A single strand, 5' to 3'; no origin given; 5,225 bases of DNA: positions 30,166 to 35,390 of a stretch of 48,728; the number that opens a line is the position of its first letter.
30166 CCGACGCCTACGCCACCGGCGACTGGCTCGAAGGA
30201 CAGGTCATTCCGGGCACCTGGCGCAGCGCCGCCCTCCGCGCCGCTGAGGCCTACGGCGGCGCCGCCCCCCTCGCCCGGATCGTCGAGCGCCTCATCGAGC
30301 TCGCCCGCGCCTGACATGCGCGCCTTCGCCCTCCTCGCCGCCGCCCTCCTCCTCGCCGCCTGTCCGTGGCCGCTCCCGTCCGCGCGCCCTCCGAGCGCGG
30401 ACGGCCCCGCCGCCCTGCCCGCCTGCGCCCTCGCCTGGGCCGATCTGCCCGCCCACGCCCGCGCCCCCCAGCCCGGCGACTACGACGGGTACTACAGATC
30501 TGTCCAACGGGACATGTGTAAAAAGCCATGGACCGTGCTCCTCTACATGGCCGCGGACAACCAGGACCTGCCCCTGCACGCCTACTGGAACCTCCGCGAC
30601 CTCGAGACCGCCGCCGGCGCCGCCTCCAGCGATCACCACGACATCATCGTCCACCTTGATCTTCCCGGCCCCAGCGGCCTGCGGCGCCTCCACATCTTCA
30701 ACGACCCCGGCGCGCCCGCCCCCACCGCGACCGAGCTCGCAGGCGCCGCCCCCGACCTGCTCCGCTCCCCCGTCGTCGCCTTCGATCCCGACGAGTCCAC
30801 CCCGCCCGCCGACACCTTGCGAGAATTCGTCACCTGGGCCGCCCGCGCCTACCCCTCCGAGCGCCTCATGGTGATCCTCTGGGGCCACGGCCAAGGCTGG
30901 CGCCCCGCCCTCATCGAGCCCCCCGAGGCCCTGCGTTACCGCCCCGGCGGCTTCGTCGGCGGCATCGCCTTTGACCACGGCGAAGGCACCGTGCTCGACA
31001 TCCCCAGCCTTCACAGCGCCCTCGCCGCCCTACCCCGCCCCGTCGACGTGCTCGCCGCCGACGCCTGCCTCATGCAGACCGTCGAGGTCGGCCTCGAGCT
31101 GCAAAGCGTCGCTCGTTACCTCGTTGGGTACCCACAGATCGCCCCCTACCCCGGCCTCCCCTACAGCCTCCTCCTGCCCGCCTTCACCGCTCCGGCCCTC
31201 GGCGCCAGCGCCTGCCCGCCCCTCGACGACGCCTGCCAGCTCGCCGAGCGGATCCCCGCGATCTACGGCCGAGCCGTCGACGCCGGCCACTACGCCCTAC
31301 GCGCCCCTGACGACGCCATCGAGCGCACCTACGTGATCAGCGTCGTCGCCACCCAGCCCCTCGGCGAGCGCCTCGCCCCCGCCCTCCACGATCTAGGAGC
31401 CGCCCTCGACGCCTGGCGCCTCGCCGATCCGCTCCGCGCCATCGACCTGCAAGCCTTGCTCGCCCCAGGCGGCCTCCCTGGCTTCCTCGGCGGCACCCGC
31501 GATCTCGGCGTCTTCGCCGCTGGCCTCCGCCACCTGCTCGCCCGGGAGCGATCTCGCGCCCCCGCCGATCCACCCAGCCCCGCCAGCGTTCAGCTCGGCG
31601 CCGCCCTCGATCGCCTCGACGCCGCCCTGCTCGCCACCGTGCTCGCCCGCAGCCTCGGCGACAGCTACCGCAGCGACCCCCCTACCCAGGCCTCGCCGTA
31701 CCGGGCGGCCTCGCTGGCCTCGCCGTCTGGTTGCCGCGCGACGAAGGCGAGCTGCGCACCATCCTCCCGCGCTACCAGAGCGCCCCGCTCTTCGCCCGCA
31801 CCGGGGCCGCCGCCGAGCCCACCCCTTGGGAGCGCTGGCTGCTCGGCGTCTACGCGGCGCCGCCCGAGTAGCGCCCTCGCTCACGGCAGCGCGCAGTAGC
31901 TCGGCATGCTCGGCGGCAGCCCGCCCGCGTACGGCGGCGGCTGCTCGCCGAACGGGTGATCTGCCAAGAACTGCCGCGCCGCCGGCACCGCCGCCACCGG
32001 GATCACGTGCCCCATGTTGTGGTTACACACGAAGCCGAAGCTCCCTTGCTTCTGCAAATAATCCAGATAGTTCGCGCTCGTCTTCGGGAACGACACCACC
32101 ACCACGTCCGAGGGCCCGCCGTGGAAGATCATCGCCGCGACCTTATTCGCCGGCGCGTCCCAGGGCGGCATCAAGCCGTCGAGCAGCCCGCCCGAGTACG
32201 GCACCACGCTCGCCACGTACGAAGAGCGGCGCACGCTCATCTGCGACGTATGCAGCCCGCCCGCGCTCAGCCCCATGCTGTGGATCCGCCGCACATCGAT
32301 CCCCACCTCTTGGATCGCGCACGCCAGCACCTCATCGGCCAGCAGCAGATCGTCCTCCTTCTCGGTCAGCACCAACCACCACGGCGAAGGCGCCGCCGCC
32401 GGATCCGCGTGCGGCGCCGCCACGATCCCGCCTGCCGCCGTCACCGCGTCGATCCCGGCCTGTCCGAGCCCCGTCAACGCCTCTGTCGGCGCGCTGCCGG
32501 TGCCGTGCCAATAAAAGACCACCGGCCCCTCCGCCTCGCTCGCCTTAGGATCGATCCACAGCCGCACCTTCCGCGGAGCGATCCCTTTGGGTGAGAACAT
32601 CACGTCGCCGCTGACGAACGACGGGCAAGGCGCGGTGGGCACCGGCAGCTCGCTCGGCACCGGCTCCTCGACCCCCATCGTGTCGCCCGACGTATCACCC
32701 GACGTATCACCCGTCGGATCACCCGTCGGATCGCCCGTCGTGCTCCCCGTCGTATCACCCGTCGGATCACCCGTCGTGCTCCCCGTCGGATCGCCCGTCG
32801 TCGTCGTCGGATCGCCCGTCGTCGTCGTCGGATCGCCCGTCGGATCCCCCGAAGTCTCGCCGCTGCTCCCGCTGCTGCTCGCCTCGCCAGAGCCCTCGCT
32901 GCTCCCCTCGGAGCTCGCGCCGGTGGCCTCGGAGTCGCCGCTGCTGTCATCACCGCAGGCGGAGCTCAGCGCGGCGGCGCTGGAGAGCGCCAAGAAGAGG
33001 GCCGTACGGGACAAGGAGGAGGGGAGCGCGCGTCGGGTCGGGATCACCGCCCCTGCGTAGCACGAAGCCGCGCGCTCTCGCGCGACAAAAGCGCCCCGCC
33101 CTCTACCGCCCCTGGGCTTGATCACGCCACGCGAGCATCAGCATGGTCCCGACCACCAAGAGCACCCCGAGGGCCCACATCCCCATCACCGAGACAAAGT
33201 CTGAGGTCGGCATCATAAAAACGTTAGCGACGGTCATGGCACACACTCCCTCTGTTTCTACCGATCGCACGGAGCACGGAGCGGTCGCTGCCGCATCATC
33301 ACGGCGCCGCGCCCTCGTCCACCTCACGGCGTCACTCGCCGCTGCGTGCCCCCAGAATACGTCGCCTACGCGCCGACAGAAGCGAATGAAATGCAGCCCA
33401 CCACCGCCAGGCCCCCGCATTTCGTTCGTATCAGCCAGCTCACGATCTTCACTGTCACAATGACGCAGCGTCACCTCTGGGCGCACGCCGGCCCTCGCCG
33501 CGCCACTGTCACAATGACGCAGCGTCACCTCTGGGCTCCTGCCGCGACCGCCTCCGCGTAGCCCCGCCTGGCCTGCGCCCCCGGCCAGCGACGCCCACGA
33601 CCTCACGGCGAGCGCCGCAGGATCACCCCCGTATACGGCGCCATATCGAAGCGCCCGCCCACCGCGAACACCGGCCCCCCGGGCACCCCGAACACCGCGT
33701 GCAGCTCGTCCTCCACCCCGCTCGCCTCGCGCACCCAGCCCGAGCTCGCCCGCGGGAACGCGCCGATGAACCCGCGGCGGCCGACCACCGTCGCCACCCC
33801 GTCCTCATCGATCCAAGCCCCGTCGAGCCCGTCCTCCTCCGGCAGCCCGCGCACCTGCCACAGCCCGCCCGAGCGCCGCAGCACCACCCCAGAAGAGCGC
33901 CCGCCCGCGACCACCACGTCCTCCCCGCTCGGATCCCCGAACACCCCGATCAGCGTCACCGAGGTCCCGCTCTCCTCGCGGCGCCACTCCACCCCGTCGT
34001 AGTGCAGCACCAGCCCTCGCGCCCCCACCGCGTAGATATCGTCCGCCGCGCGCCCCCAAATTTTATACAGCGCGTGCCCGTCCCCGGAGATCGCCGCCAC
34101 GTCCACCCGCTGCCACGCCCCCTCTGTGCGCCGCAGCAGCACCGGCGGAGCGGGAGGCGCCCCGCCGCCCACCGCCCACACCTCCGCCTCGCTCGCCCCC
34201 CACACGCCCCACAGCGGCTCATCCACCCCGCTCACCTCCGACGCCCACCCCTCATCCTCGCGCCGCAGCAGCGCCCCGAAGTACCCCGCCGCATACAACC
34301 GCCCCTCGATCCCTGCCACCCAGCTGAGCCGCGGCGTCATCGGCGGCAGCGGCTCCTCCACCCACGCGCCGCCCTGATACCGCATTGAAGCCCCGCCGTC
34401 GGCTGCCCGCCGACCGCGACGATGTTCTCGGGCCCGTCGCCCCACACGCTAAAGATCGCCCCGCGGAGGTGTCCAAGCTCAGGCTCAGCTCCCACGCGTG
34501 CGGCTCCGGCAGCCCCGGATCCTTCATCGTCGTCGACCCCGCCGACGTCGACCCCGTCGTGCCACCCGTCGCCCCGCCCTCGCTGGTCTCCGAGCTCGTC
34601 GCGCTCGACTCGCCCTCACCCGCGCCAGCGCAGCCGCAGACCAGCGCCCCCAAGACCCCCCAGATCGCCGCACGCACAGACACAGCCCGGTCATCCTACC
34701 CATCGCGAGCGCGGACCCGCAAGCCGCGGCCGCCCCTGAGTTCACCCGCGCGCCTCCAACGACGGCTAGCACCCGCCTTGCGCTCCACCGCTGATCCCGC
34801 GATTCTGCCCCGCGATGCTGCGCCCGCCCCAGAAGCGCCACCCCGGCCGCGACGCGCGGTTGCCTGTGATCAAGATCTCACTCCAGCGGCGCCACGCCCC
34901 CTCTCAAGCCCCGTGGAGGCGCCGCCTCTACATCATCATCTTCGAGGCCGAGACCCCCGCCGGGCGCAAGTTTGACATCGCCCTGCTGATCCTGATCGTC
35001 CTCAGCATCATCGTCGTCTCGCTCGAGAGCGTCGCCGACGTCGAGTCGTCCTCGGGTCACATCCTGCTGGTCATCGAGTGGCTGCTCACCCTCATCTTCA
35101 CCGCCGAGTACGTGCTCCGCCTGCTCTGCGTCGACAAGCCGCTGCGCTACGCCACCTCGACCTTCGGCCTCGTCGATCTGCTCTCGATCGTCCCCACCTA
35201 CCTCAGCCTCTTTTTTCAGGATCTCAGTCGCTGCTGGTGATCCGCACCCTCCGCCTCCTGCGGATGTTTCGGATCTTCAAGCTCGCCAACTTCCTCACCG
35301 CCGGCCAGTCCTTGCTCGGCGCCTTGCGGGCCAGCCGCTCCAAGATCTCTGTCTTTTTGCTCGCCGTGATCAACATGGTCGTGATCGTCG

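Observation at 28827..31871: Translationally coupled pair: transglutaminase-like Cys-His-Asp protein and a clostripain-like (C11) cysteine peptidase lipoprotein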

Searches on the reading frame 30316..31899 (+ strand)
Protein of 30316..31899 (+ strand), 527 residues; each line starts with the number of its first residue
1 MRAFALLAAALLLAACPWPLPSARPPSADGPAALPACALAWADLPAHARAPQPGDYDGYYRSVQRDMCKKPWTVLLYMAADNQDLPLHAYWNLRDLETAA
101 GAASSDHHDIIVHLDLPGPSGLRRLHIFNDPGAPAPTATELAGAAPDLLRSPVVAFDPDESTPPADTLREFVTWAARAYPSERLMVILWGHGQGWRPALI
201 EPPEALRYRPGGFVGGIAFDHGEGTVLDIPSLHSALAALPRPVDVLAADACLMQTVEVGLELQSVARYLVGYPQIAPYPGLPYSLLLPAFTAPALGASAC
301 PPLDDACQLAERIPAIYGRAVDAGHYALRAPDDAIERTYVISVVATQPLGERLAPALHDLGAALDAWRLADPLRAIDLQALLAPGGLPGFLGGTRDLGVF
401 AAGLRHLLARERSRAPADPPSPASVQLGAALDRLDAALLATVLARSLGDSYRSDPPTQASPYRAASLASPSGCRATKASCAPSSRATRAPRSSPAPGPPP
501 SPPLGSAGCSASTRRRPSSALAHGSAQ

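Call 7: search_protein_families(library=pfam, proteins=[window:30316-31899:+], max_evalue=1)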
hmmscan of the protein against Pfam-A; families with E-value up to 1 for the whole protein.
window:30316-31899:+ (527 aa): 1 family
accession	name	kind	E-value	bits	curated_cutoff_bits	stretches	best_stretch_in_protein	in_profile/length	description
PF03415.19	Peptidase_C11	-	4.8e-23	82.7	25.8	1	161-291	66-185/359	Clostripain family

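Call 8: search_protein_families(library=ncbifam, proteins=[window:30316-31899:+], max_evalue=1)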
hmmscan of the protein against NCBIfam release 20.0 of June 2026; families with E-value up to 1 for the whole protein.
window:30316-31899:+ (527 aa): 1 family
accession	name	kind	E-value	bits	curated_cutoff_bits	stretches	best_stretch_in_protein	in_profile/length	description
TIGR02806.2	clostrip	equivalog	0.028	13.3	550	1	165-260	96-186/472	clostripain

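Call 13: search_solved_structures(query=window:30316-31899:+, max_evalue=1, show_alignments=2)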
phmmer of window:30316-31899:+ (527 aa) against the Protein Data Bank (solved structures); distinct sequences matched with E-value up to 1: 12.
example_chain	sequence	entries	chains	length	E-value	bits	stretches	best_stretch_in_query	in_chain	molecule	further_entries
6n9j_A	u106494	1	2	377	5.9e-17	64.9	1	107-292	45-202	Clostripain-related protein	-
6mzo_A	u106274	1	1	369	4e-09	39.1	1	124-287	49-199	Inactive Zymogen C11 Protease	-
5dyn_B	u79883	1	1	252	1.5e-08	37.2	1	225-292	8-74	Putative peptidase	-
5dyn_A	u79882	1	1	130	0.00098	21.3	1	152-198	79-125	Putative peptidase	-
6nag_A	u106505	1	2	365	0.0053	18.9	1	164-285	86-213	Clostripain-related protein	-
3uws_B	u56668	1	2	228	0.035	16.2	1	243-293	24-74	hypothetical protein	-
4yec_B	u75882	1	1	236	0.037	16.1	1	243-293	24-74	Clostripain family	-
4yec_A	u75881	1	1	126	0.067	15.3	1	157-198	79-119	Clostripain family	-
3uws_A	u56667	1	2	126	0.068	15.2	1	157-198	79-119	hypothetical protein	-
9cip_A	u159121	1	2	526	0.57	12.2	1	165-262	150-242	Clostripain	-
7ewq_A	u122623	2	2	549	0.81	11.7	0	183-231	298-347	Nucleoprotein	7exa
5l20_B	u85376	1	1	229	0.98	11.4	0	228-285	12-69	Clostripain-related protein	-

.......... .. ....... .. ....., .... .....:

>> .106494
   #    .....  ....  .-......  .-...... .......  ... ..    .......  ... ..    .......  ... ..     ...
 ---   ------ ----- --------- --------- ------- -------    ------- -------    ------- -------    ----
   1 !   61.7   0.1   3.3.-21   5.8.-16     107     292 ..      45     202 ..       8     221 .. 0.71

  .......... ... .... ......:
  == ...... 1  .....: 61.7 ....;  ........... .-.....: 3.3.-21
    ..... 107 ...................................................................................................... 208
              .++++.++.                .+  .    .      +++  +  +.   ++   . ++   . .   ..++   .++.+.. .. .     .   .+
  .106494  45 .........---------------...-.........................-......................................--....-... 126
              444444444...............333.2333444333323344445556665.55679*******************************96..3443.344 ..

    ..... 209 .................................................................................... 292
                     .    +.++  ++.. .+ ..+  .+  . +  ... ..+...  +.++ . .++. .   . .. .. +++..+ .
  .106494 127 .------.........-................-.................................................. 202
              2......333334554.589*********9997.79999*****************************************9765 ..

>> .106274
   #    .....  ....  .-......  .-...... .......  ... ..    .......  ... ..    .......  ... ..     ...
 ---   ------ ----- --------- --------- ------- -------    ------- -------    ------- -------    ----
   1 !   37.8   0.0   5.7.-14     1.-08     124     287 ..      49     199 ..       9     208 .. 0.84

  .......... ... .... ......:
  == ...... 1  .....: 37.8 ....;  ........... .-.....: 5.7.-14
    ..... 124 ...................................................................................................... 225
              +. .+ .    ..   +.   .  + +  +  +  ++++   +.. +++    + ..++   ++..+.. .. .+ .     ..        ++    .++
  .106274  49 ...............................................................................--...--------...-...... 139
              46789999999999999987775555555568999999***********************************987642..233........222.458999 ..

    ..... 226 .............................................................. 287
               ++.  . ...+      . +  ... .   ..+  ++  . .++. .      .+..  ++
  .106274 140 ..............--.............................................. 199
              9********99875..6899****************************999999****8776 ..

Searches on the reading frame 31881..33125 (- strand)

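Call 25: search_protein_families(library=pfam, proteins=[window:31881-33125:-], max_evalue=0.01)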
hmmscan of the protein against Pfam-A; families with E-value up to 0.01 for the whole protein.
window:31881-33125:- (414 aa): 1 family
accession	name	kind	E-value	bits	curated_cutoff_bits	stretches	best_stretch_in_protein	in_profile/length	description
PF02230.22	Abhydrolase_2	-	0.0016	18.7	23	1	272-389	98-215/217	Phospholipase/Carboxylesterase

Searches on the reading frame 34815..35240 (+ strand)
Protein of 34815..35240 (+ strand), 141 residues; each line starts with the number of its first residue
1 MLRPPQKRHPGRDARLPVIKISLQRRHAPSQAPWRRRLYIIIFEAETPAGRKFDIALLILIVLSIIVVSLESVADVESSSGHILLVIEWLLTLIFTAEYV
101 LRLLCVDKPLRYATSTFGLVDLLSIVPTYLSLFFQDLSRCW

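Call 25: search_protein_families(library=pfam, proteins=[window:34815-35240:+], max_evalue=0.01)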
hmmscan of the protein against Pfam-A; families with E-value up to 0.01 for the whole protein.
window:34815-35240:+ (141 aa): 1 family
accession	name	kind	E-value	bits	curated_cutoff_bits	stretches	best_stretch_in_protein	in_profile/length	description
PF00520.37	Ion_trans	-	3.8e-12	46.4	25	1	52-134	3-85/241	Ion transport protein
